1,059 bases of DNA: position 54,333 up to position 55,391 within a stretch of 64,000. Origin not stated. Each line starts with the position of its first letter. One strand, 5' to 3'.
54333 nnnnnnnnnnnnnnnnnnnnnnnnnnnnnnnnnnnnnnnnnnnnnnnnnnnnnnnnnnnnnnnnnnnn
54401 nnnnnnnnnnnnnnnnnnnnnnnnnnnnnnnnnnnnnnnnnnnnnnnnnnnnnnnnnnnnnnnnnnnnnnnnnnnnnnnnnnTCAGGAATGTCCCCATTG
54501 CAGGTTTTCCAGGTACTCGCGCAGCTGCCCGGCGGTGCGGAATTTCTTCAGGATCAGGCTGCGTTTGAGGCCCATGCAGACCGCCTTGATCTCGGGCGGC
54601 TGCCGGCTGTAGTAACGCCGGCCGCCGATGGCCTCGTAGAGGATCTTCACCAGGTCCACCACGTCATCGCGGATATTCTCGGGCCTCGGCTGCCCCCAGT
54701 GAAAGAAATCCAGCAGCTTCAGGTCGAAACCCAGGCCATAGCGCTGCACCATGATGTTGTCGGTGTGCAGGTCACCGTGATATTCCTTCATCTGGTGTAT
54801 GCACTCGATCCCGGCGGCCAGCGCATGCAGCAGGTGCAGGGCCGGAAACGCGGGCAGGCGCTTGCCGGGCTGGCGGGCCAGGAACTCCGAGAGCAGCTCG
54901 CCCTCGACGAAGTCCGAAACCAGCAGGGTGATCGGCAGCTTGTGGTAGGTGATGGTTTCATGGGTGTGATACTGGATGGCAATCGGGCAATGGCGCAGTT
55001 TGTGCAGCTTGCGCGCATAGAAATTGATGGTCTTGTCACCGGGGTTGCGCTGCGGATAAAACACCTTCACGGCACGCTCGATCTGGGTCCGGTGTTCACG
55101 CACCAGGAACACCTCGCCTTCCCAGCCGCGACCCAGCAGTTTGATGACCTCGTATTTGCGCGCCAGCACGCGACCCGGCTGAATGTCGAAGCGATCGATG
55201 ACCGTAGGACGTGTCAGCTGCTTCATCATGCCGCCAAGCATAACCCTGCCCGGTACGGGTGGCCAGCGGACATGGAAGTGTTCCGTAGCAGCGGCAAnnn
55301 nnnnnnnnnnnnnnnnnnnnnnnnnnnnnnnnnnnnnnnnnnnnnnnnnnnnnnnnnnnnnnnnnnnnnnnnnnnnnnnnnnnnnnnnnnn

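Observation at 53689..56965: Coiled-coil/SLT transglycosylase protein co-transcribed with a mini Ser/Thr-kinase-fold protein and a PP2C phosphatase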

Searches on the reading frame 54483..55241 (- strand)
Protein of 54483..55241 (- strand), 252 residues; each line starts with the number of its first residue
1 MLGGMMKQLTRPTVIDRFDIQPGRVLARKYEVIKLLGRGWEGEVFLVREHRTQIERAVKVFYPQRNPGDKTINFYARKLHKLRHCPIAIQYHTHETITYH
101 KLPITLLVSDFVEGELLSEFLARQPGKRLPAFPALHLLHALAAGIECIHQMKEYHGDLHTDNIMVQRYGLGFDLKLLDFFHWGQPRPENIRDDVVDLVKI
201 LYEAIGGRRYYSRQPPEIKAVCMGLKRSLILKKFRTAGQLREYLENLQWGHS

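Call 3: search_protein_families(library=pfam, proteins=[window:54483-55241:-], max_evalue=0.1)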
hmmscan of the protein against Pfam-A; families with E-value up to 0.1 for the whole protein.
window:54483-55241:- (252 aa): 5 families
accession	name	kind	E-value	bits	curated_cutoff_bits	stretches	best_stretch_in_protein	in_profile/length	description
PF00069.31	Pkinase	-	7.6e-13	48.9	31.7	1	30-179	1-142/263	Protein kinase domain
PF07714.23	PK_Tyr_Ser-Thr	-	2e-09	37.6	23.1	1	32-167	3-137/258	Protein tyrosine and serine/threonine kinase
PF06293.20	Kdo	-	0.00014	21.9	21.3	1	136-201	122-187/207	Lipopolysaccharide kinase (Kdo/WaaP) family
PF01636.29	APH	-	0.0039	17.4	23.2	0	155-166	172-183/239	Phosphotransferase enzyme family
PF19974.5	TCAD9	-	0.0054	16.4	40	1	116-184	264-326/429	Ternary complex associated domain 9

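Call 4: search_protein_families(library=ncbifam, proteins=[window:54483-55241:-], max_evalue=0.1)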
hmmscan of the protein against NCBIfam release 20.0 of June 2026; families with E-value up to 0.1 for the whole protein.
window:54483-55241:- (252 aa): 12 families
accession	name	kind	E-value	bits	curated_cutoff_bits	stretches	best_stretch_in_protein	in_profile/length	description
NF047741.1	antiphage_MADS6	equivalog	2e-12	46.4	460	1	13-150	480-609/612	methylation-associated defense system protein kinase MAD6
NF033483.0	PknB_PASTA_kin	equivalog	6.5e-10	38.7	450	1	23-179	2-151/563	Stk1 family PASTA domain-containing Ser/Thr kinase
NF058632.1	SerThrKinPrkT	equivalog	2.9e-07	29.8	280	1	23-167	16-152/322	serine/threonine protein kinase PrkT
NF052427.1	StpK7MSMEG_1200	equivalog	1.7e-06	26.8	900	1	29-168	8-144/601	serine/threonine protein kinase StpK7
NF033442.0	BREX_PglW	equivalog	5.8e-06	24.3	990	1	3-179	484-657/1391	BREX system serine/threonine kinase PglW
NF038151.1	lanthi_synth_III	equivalog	0.00021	19.8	575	1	78-179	276-380/833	class III lanthionine synthetase LanKC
TIGR03903.1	TOMM_kin_cyc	equivalog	0.00041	18.3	705.75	1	108-179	57-126/1267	TOMM system kinase/cyclase fusion protein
TIGR03724.2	arch_bud32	equivalog_domain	0.0048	16.4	125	1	106-178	69-127/193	KEOPS complex kinase/ATPase Bud32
NF009651.0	PRK13184.1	equivalog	0.0059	14.6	839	0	135-169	116-150/932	serine/threonine-protein kinase PknD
NF011463.0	PRK14879.1-4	equivalog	0.014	14.8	188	1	105-179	93-157/237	Kae1-associated kinase Bud32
NF011464.0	PRK14879.1-7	equivalog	0.015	15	246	1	76-167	57-138/221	Kae1-associated kinase Bud32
NF002475.0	PRK01723.1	equivalog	0.02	13.9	142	1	138-179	149-187/241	3-deoxy-D-manno-octulosonic acid kinase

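Call 5: find_encoding_contigs(protein=window:54483-55241:-, flank=6000, max_places=6)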
Protein window:54483-55241:- (252 aa): 2 contigs read that carry it; 2 places shown.
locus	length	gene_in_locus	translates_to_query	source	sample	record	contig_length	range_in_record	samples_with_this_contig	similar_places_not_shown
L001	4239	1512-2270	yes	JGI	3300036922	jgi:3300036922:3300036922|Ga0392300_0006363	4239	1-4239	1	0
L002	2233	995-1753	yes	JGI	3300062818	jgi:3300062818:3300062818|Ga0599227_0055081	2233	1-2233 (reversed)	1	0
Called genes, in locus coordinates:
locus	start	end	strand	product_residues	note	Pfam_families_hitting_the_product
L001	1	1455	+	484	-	?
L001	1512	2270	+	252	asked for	PF00069:Pkinase, PF07714:PK_Tyr_Ser-Thr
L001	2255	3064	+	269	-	PF00481:PP2C (weak), PF13672:PP2C_2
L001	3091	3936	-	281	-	PF00126:HTH_1, PF03466:LysR_substrate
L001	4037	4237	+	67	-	?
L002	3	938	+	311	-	?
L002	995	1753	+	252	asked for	PF00069:Pkinase, PF07714:PK_Tyr_Ser-Thr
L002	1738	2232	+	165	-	?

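Call 7: find_homologous_proteins(query=window:54483-55241:-, max_evalue=0.00001)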
Query window:54483-55241:- (252 aa): 2828 proteins with E <= 0.00001 among 3633 candidates; the best 120 are listed.
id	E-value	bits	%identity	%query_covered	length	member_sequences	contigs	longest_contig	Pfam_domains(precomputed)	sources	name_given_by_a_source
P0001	1.8e-152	524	90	99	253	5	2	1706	PF07714.24,PF00069.32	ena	-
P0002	2.5e-151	520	89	100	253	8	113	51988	PF07714.24,PF00069.32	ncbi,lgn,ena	-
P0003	5.8e-149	513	90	97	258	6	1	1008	PF07714.24,PF00069.32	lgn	-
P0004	1.3e-148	512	88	99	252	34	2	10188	PF07714.24,PF00069.32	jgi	jgi:tRNA A-37 threonylcarbamoyl transferase component Bud32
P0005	2.3e-146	504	88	99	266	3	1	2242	PF07714.24,PF00069.32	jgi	jgi:tRNA A-37 threonylcarbamoyl transferase component Bud32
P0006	3.0e-146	504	87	99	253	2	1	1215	PF07714.24,PF00069.32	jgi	jgi:tRNA A-37 threonylcarbamoyl transferase component Bud32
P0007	3.1e-142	491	85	97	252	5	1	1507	PF07714.24,PF00069.32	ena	-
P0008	2.0e-139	481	83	99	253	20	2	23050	PF07714.24,PF00069.32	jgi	jgi:tRNA A-37 threonylcarbamoyl transferase component Bud32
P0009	1.3e-137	476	85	98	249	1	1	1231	PF07714.24,PF00069.32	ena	-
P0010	2.2e-135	468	83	96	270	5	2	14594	PF07714.24,PF00069.32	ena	-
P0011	8.1e-134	463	80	99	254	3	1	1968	PF07714.24,PF00069.32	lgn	-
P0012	2.8e-133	461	83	94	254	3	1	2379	PF07714.24,PF00069.32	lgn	-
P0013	3.1e-133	461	82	96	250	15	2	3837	PF07714.24,PF00069.32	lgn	-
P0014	2.7e-131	455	80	97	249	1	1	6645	PF07714.24,PF00069.32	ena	-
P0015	1.9e-130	452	79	97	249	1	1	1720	PF07714.24,PF00069.32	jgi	jgi:tRNA A-37 threonylcarbamoyl transferase component Bud32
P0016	5.9e-130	450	79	96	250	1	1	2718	PF07714.24,PF00069.32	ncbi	ncbi:MAG: protein kinase [Gammaproteobacteria bacterium]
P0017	6.7e-130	450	81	94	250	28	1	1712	PF07714.24,PF00069.32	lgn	-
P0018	2.2e-129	449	80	95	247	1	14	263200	PF07714.24,PF00069.32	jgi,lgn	-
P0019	2.3e-129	448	80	94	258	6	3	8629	PF07714.24,PF00069.32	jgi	jgi:hypothetical protein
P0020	5.3e-129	447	78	97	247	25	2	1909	PF07714.24,PF00069.32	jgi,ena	jgi:tRNA A-37 threonylcarbamoyl transferase component Bud32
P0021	7.7e-129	447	77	99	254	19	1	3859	PF07714.24,PF00069.32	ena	-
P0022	8.9e-129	447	79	95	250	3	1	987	PF07714.24,PF00069.32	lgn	-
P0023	9.0e-129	447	76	97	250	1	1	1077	PF07714.24,PF00069.32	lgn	-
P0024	1.5e-128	446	81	94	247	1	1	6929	PF07714.24,PF00069.32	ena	-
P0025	1.5e-128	446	78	96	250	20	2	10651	PF07714.24,PF00069.32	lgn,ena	-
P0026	1.9e-128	446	81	94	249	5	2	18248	PF07714.24,PF00069.32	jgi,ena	jgi:serine/threonine protein kinase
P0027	3.4e-128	445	80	94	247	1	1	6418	PF07714.24,PF00069.32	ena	-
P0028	4.0e-128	444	78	96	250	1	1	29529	PF07714.24,PF00069.32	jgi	jgi:hypothetical protein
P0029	4.6e-128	444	80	94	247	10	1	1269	PF07714.24,PF00069.32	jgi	jgi:tRNA A-37 threonylcarbamoyl transferase component Bud32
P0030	5.4e-128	444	78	99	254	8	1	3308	PF07714.24,PF00069.32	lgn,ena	-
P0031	9.9e-128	443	76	97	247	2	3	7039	PF07714.24,PF00069.32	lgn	-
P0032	1.1e-127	443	77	98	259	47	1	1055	PF07714.24,PF00069.32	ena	-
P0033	1.5e-127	443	78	98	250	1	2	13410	PF07714.24,PF00069.32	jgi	-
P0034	1.5e-127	443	79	94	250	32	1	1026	PF07714.24,PF00069.32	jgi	jgi:hypothetical protein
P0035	4.1e-127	441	77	97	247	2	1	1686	PF07714.24,PF00069.32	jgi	-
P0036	4.2e-127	441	82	90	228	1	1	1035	PF07714.24,PF00069.32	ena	-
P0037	1.7e-126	439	78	97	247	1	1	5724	PF07714.24,PF00069.32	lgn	-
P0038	1.9e-126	439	78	94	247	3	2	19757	PF07714.24,PF00069.32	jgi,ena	jgi:tRNA A-37 threonylcarbamoyl transferase component Bud32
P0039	8.5e-126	437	76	94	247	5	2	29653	PF07714.24,PF00069.32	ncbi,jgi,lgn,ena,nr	ncbi:MAG TPA: protein kinase [Gammaproteobacteria bacterium]|nr:protein kinase [Gammaproteobacteria 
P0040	1.1e-125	436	77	95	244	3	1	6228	PF07714.24,PF00069.32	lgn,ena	-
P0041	1.2e-125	436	77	93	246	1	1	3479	PF07714.24,PF00069.32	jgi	jgi:serine/threonine protein kinase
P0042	1.3e-125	436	75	97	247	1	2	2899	PF07714.24,PF00069.32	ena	-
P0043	9.4e-125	433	77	95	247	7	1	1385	PF07714.24,PF00069.32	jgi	jgi:hypothetical protein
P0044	9.7e-125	433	77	96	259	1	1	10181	PF07714.24,PF00069.32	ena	-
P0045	1.2e-124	433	77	94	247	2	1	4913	PF00069.32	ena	-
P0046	1.2e-124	433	74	96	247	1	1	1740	PF07714.24,PF00069.32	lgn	-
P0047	2.2e-124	432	75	97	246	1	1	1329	PF07714.24,PF00069.32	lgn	-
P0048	6.0e-124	431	77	95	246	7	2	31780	PF07714.24,PF00069.32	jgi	-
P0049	1.6e-123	429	77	96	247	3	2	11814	PF07714.24,PF00069.32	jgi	jgi:tRNA A-37 threonylcarbamoyl transferase component Bud32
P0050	1.6e-123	429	78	94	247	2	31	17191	PF07714.24,PF00069.32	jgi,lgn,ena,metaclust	jgi:tRNA A-37 threonylcarbamoyl transferase component Bud32|metaclust:\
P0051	1.8e-123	429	76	94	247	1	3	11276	PF07714.24,PF00069.32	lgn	-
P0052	2.1e-123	429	75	96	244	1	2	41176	PF07714.24,PF00069.32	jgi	-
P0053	2.5e-123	429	74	96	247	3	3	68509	PF07714.24,PF00069.32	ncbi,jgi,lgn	ncbi:MAG: protein kinase [Gammaproteobacteria bacterium]|jgi:serine/threonine protein kinase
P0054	5.8e-123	428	74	95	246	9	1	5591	PF07714.24,PF00069.32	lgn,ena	-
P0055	6.1e-123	427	76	96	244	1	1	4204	PF07714.24,PF00069.32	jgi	-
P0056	6.2e-123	427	77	94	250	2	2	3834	PF07714.24,PF00069.32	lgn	-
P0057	6.7e-123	427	73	96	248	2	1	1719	PF07714.24,PF00069.32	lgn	-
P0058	1.2e-122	426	76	94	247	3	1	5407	PF07714.24,PF00069.32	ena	-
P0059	1.9e-122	426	79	93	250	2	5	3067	PF07714.24,PF00069.32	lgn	-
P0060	2.3e-122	426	74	97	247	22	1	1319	PF07714.24,PF00069.32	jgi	-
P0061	3.4e-122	425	74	98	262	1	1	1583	PF07714.24,PF00069.32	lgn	-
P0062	3.5e-122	425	76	97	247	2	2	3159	PF07714.24,PF00069.32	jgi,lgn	jgi:serine/threonine protein kinase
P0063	3.6e-122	425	76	95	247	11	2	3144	PF07714.24,PF00069.32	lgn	-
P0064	4.9e-122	424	76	97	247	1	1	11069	PF07714.24,PF00069.32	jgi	jgi:tRNA A-37 threonylcarbamoyl transferase component Bud32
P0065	9.6e-122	424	78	94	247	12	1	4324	PF07714.24,PF00069.32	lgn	-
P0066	1.3e-121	423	75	94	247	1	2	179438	PF07714.24,PF00069.32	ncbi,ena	-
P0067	1.8e-121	423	79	94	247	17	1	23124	PF07714.24,PF00069.32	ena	-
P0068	2.1e-121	422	76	94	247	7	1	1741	PF07714.24,PF00069.32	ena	-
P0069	2.8e-121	422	77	94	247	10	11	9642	PF07714.24,PF00069.32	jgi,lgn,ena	jgi:serine/threonine protein kinase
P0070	3.0e-121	422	78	93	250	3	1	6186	PF07714.24,PF00069.32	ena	-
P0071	3.3e-121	422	75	96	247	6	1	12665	PF07714.24,PF00069.32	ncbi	ncbi:MAG: protein kinase [Gammaproteobacteria bacterium]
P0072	3.8e-121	422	73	97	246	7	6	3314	PF07714.24,PF00069.32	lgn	-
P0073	5.4e-121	421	77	93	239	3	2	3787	PF07714.24,PF00069.32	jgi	jgi:tRNA A-37 threonylcarbamoyl transferase component Bud32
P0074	5.9e-121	421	76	94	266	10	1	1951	PF07714.24,PF00069.32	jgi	jgi:hypothetical protein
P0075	7.2e-121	421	77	94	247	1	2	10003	PF07714.24,PF00069.32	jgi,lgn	-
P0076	7.2e-121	421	75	94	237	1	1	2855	PF07714.24,PF00069.32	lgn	-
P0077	8.4e-121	420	75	96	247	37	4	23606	PF07714.24,PF00069.32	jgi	jgi:tRNA A-37 threonylcarbamoyl transferase component Bud32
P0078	1.1e-120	420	75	95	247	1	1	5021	PF07714.24,PF00069.32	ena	-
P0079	2.3e-120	419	72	98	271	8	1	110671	PF07714.24,PF00069.32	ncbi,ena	-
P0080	3.6e-120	418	72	95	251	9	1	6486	PF07714.24,PF00069.32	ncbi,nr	ncbi:MAG: protein kinase [Halobacteria archaeon]|nr:protein kinase [Halobacteria archaeon]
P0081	4.3e-120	418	76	94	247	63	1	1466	PF07714.24,PF00069.32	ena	-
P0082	5.1e-120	418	72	95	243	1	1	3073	PF07714.24,PF00069.32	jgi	jgi:serine/threonine protein kinase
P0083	7.8e-120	417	74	94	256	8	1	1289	PF07714.24,PF00069.32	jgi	-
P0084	9.3e-120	417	73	94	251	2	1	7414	PF07714.24,PF00069.32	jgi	jgi:serine/threonine protein kinase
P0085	1.6e-119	416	74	95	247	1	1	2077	PF07714.24,PF00069.32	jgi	jgi:tRNA A-37 threonylcarbamoyl transferase component Bud32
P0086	3.2e-119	415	74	97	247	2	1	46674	PF07714.24,PF00069.32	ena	-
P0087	3.4e-119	415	74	95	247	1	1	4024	PF07714.24,PF00069.32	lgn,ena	-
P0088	5.1e-119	415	76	94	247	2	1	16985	PF07714.24,PF00069.32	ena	-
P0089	6.4e-119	414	73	97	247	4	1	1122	PF07714.24,PF00069.32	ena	-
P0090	6.9e-119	414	76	94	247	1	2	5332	PF07714.24,PF00069.32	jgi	-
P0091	9.1e-119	414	76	93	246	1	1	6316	PF07714.24,PF00069.32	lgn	-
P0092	1.7e-118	413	72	93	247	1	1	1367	PF07714.24,PF00069.32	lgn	-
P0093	4.0e-118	412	75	94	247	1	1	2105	PF07714.24,PF00069.32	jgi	jgi:tRNA A-37 threonylcarbamoyl transferase component Bud32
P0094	4.7e-118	411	69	98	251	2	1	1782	PF07714.24,PF00069.32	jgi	-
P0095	4.7e-118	411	71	97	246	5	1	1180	PF07714.24,PF00069.32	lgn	-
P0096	4.9e-118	411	74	94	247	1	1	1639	PF07714.24,PF00069.32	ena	-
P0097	7.9e-118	411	72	94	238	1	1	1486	PF07714.24,PF00069.32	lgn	-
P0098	9.6e-118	410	71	94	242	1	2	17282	PF07714.24,PF00069.32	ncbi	-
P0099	9.7e-118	410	72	95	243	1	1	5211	PF07714.24,PF00069.32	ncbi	-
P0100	3.7e-117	409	72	97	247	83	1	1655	PF07714.24,PF00069.32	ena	-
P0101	5.4e-117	408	75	94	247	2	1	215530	PF07714.24,PF00069.32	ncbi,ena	-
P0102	7.3e-117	408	70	97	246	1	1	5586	PF07714.24,PF00069.32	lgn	-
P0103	7.7e-117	407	72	93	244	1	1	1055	PF07714.24,PF00069.32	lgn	-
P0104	1.1e-116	407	73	95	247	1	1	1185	PF07714.24,PF00069.32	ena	-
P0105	1.2e-116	407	71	96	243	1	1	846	PF07714.24,PF00069.32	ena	-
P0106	1.6e-116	406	75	94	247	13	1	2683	PF07714.24,PF00069.32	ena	-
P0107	2.4e-116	406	72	93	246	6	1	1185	PF00069.32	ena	-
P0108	2.9e-116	406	75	93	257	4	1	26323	PF07714.24,PF00069.32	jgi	-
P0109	5.0e-116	405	72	94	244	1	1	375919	PF07714.24,PF00069.32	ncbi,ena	-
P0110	5.3e-116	405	72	94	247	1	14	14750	PF07714.24,PF00069.32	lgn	-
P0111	8.1e-116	404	71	96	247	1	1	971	PF07714.24,PF00069.32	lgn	-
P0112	1.0e-115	404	70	94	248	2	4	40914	PF07714.24,PF00069.32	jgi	-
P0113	2.8e-115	402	69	97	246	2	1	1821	PF07714.24,PF00069.32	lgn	-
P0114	4.3e-115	402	71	94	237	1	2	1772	PF07714.24,PF00069.32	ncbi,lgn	ncbi:MAG: protein kinase [Acidiferrobacterales bacterium]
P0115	4.8e-115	402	70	94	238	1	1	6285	PF07714.24,PF00069.32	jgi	jgi:tRNA A-37 threonylcarbamoyl transferase component Bud32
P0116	5.3e-115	401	70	94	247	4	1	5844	PF07714.24,PF00069.32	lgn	-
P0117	5.8e-115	401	74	93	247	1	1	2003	PF07714.24,PF00069.32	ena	-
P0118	6.8e-115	401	73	94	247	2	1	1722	PF07714.24,PF00069.32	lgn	-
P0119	7.1e-115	401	72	94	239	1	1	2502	PF07714.24,PF00069.32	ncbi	-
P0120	2.9e-114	399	68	97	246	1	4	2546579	PF07714.24,PF00069.32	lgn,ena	-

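Call 9: find_related_loci(query=window:54483-55241:-, collection=genome_contigs, flank=6000)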
Query window:54483-55241:- (252 aa) in genome_contigs; peptide patterns used: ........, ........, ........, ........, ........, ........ (x = any residue, [..] = any of these).
60 stretches matched a pattern; 30 encode a relative of the query (tblastn E <= 1e-3); 29 distinct loci.
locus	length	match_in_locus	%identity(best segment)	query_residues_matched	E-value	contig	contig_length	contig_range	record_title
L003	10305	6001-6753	90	1-250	1e-155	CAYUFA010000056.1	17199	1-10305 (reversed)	MAG TPA_asm: uncultured Ectothiorhodospiraceae bacterium isolate SRP214966_co3_135 genome assembly, contig: NODE_4758_le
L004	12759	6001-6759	89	1-252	7e-153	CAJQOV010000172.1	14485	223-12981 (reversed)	MAG: uncultured Gammaproteobacteria bacterium isolate 3_20180319_Bin_20180319_Bin_175_1 genome assembly, contig: c_00000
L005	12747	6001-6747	86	2-252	4e-146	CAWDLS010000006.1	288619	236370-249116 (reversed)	MAG: uncultured Gammaproteobacteria bacterium isolate MFD04944.bin.1.85 genome assembly, contig: contig_63746, whole gen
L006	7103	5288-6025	85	7-252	4e-144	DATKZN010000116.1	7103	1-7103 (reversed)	MAG TPA_asm: Gammaproteobacteria bacterium isolate SMAG_U14246 k141_3412234, whole genome shotgun sequence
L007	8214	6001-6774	83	1-252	2e-143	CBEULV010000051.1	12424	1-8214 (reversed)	MAG TPA_asm: uncultured Gammaproteobacteria bacterium isolate SRR13515399_binner23_Refined_8 genome assembly, contig: ER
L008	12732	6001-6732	85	7-250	1e-133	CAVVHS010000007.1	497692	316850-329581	MAG: uncultured Gammaproteobacteria bacterium isolate MFD02832.bin.1.93 genome assembly, contig: contig_4604, whole geno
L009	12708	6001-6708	78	14-249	6e-128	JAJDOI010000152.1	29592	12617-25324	MAG: Thiogranum sp. isolate MASpbin.12 k141_1623612, whole genome shotgun sequence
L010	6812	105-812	78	14-249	2e-127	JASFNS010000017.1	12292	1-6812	MAG: Thiogranum sp. isolate D0819M02metaG_Bin_1_Cleaned_1 D0819M02metaG_FD_scaffold_1492_c1, whole genome shotgun sequen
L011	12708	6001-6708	79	14-249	4e-127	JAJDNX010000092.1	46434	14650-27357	MAG: Gammaproteobacteria bacterium isolate ALSabin.191 k141_8899618, whole genome shotgun sequence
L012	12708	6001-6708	78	14-249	6e-126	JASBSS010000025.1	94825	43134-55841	MAG: Thiogranum sp. isolate BWSM_145 k141_656880, whole genome shotgun sequence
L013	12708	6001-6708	78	14-249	2e-125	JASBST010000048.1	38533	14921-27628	MAG: Thiogranum sp. isolate BWSM_146 k141_1096245, whole genome shotgun sequence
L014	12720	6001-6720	75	10-249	7e-125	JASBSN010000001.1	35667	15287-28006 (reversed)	MAG: Thiogranum sp. isolate BWSM_138 k141_1246437, whole genome shotgun sequence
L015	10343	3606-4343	71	3-249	2e-123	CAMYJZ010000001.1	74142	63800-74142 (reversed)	MAG: uncultured Ectothiorhodospiraceae bacterium isolate ES_M_Gamma_051 genome assembly, contig: scaffold_190, whole gen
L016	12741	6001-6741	72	4-249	3e-122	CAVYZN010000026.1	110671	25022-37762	MAG: uncultured Gammaproteobacteria bacterium isolate MFD02199.bin.2.112 genome assembly, contig: contig_7267, whole gen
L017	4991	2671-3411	72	4-249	3e-122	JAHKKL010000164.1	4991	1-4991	MAG: Gammaproteobacteria bacterium isolate CR_Sed_300A_bin.101 scaffold_2460, whole genome shotgun sequence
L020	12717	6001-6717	71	11-249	8e-121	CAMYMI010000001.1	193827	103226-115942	MAG: uncultured Ectothiorhodospiraceae bacterium isolate ES_Gamma_050 genome assembly, contig: scaffold_3, whole genome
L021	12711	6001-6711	73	13-249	6e-120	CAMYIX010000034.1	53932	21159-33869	MAG: uncultured Ectothiorhodospiraceae bacterium isolate ES_Gamma_052 genome assembly, contig: scaffold_197, whole genom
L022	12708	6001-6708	70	14-249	4e-119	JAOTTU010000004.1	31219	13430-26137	MAG: Gammaproteobacteria bacterium isolate 13_July_SF_Bin31 13_July_SF_Bin31_scaffold_392_c1, whole genome shotgun seque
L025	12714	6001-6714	64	10-247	5e-102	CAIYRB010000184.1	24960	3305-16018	MAG: uncultured proteobacterium isolate Umea_bin-10125 genome assembly, contig: bin-10125:184/212, whole genome shotgun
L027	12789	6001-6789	81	1-250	7e-146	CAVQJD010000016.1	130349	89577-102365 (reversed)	MAG: uncultured Gammaproteobacteria bacterium isolate MFD09779.bin.2.64 genome assembly, contig: contig_76254, whole gen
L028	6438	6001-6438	84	7-152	1e-79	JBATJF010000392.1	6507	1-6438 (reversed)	MAG: Gammaproteobacteria bacterium isolate MFD10246_ilm_asm_bin8 k127_108764, whole genome shotgun sequence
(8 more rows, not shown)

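Call 12: find_encoding_contigs(protein=P0120, flank=7000, max_places=2)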
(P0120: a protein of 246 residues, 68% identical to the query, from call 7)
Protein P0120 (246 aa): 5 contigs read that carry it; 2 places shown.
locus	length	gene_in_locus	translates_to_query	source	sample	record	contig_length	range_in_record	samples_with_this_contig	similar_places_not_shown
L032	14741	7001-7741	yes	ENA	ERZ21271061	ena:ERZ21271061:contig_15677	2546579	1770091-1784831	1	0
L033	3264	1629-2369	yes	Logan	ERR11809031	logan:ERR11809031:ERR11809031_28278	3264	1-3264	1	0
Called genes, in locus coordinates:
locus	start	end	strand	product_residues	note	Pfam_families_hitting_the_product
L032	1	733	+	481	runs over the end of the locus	PF04107:GCS2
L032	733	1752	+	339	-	PF24827:AstE_AspA_cat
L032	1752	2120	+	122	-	PF01219:DAGK_prokar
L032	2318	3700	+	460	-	PF05175:MTS (faint), PF02353:CMAS, PF13489:Methyltransf_23, PF13847:Methyltransf_31, PF08241:Methyltransf_11, PF08242:Methyltransf_12, PF13649:Methyltransf_25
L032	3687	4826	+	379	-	PF01266:DAO (weak), PF01494:FAD_binding_3 (weak), PF07992:Pyr_redox_2 (faint), PF13450:NAD_binding_8 (weak)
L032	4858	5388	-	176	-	PF10502:Peptidase_S26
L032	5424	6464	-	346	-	PF00248:Aldo_ket_red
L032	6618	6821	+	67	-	-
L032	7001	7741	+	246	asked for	PF00069:Pkinase, PF07714:PK_Tyr_Ser-Thr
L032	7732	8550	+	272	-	PF00481:PP2C (faint), PF13672:PP2C_2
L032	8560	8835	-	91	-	-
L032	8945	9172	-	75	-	-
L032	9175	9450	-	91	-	PF10982:DUF2789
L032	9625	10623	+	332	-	PF00089:Trypsin (faint)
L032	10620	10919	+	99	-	-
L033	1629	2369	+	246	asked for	PF00069:Pkinase, PF07714:PK_Tyr_Ser-Thr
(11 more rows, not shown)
